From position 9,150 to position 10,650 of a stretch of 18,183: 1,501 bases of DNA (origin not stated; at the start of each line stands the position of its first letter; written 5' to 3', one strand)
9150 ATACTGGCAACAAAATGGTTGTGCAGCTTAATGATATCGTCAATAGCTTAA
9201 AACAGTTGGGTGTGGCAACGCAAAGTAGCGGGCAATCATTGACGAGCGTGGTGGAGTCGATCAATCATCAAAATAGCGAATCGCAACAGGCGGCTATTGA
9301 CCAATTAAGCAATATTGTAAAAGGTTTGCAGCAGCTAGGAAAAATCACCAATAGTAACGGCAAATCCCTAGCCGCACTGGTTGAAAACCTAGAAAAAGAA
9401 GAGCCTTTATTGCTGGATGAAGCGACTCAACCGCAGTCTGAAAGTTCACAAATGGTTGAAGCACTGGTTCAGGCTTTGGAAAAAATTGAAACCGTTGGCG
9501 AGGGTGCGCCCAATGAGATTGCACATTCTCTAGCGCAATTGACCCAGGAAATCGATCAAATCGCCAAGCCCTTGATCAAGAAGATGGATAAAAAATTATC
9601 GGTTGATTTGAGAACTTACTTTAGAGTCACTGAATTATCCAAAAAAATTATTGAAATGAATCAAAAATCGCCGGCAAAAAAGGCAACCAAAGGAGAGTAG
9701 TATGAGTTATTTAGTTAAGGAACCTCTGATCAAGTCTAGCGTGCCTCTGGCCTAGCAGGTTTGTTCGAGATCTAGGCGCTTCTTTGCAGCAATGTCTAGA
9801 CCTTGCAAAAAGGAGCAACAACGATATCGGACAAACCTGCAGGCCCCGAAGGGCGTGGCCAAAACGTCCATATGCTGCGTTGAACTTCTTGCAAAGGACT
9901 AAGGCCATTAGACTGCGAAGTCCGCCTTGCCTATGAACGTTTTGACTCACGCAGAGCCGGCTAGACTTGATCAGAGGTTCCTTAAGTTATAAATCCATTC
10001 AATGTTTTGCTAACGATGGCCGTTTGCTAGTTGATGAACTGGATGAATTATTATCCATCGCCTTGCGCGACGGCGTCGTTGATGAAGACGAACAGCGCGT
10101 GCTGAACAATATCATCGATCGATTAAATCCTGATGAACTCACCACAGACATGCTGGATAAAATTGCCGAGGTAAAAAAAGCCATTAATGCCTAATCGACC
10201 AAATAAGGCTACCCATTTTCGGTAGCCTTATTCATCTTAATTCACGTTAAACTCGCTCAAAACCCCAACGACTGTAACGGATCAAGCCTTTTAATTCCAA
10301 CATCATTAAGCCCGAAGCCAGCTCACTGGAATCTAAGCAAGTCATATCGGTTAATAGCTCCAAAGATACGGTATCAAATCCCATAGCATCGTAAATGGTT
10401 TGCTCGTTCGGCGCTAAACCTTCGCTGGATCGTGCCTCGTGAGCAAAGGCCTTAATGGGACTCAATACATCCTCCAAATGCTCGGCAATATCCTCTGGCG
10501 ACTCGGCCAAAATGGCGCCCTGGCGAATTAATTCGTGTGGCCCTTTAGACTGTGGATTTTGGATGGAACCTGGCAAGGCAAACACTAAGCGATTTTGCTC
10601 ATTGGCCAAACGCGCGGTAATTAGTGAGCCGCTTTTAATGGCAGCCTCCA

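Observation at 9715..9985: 271-bp element with perfect 26-bp terminal inverted repeats immediately 3' of the giant gene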

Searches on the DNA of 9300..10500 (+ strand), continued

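Call 55: get_annotated_region(hit=H21, flank=1800)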
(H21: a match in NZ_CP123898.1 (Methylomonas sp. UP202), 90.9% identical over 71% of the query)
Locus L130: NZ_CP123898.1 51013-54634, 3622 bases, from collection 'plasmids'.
description: Methylomonas sp. UP202 plasmid pUP202, complete sequence
organism: Methylomonas sp. UP202 (NCBI taxid 3040943)
taxonomy: Bacteria; Pseudomonadota; Gammaproteobacteria; Methylococcales; Methylococcaceae; Methylomonas; Methylomonas sp. UP202
host: -; source: pure culture,canal sediment; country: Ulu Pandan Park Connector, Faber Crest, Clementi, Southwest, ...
typing (MOB-suite, as given by PLSDB): non-mobilizable
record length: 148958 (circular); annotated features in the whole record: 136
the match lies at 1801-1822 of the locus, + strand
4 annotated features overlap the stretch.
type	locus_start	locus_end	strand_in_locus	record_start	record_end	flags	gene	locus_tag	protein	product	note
CDS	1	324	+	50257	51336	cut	-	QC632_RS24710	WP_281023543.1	hypothetical protein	-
CDS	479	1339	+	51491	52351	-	-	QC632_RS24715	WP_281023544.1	hypothetical protein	-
CDS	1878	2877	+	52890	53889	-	-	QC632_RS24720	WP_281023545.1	IS5 family transposase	-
CDS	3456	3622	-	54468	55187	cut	-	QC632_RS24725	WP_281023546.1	SOS response-associated peptidase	GO:0018142 - obsolete protein-DNA covalent cross-linking [Evidence IEA]; GO:0009432 - SOS response [Evidence IEA]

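Call 61: search_with_rna_model(model_id=R1, sources=[L128, L129, L130, L046, L055, L110, L111, L112, L113, L114, L115, L116, L117, L118, L119, L101, L102, L085, L086, L076, L078, L080, L061, L062, L059, L049, L032, L011, L014, L120, L121, L131, L132], max_evalue=0.01)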
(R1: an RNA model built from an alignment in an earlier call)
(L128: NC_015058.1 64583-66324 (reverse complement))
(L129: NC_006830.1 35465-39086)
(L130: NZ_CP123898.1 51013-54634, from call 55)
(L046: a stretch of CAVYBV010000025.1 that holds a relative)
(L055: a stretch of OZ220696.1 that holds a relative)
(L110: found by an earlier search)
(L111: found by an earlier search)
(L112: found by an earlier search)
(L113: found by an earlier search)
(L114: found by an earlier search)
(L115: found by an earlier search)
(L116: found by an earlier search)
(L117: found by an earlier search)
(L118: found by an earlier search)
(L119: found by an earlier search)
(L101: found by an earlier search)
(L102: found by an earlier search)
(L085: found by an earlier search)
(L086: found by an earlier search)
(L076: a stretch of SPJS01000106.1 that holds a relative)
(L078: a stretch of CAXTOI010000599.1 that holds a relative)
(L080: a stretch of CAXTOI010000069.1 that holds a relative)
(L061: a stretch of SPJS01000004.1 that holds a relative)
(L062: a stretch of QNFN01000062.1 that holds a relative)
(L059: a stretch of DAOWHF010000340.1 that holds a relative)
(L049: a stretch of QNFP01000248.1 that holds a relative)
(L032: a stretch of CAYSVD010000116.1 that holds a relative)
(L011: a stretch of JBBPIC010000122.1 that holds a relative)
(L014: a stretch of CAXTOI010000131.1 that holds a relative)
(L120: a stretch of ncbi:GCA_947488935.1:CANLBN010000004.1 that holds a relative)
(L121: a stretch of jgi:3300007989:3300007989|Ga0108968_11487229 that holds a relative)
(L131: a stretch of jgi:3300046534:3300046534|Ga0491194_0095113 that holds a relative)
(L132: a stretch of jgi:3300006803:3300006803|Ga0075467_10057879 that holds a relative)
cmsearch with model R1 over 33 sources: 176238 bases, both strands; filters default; matches with E-value up to 0.01: 1.
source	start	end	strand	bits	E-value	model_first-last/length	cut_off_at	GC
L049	1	89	-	33.9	5.1e-06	1-91/104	3'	0.38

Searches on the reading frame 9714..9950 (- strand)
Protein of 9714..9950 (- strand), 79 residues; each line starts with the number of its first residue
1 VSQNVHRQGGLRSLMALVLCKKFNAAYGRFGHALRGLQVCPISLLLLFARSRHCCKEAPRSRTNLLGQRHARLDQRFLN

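Call 51: find_homologous_proteins(query=window:9714-9950:-, max_evalue=0.01)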
Query window:9714-9950:-: 1 candidates shared short words with the query, none scored E <= 0.01.
